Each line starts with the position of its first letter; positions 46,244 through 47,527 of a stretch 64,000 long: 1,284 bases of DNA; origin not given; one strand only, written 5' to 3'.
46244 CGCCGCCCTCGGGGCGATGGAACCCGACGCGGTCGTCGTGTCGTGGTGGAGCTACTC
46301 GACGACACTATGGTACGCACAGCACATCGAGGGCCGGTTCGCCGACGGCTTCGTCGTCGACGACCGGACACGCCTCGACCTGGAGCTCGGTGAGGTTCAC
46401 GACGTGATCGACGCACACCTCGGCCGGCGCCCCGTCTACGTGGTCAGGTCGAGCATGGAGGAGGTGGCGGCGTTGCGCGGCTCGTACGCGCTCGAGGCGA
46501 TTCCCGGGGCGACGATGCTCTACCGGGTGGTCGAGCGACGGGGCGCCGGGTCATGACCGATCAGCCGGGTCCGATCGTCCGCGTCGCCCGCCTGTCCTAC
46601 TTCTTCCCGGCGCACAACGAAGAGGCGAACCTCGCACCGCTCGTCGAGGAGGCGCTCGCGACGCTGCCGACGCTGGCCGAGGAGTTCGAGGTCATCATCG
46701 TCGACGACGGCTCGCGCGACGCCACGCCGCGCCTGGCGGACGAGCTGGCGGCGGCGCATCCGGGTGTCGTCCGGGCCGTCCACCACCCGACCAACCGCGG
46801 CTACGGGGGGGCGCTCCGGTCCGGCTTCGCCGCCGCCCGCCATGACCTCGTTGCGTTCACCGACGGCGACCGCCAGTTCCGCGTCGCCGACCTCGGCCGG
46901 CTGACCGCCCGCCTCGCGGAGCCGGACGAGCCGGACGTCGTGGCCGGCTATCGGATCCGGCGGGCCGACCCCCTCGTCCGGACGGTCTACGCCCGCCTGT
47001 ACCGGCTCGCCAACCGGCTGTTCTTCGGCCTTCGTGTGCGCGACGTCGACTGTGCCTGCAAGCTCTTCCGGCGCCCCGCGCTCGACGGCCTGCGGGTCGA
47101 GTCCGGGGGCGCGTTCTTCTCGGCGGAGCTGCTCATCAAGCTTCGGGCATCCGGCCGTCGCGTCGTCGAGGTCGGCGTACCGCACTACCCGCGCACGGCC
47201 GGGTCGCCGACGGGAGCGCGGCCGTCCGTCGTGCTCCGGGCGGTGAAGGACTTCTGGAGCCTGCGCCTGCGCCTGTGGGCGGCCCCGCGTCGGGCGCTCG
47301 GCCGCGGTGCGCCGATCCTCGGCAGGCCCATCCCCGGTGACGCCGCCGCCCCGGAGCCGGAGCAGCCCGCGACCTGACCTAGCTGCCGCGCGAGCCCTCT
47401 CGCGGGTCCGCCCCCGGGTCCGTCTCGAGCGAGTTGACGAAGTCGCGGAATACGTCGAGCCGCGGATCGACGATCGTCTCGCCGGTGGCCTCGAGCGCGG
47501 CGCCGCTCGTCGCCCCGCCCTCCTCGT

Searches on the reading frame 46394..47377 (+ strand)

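Call 49: search_protein_families(library=pfam, proteins=[window:46394-47377:+], max_evalue=0.0001)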
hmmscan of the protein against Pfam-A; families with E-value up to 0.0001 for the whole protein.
window:46394-47377:+ (327 aa): 2 families
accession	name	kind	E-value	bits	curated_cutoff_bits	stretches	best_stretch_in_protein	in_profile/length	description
PF00535.33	Glycos_transf_2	-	4.8e-28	98.6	23.3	1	71-231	4-165/168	Glycosyl transferase family 2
PF13641.12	Glyco_tranf_2_3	-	7.2e-08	33.2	27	1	69-160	5-97/230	Glycosyltransferase like family 2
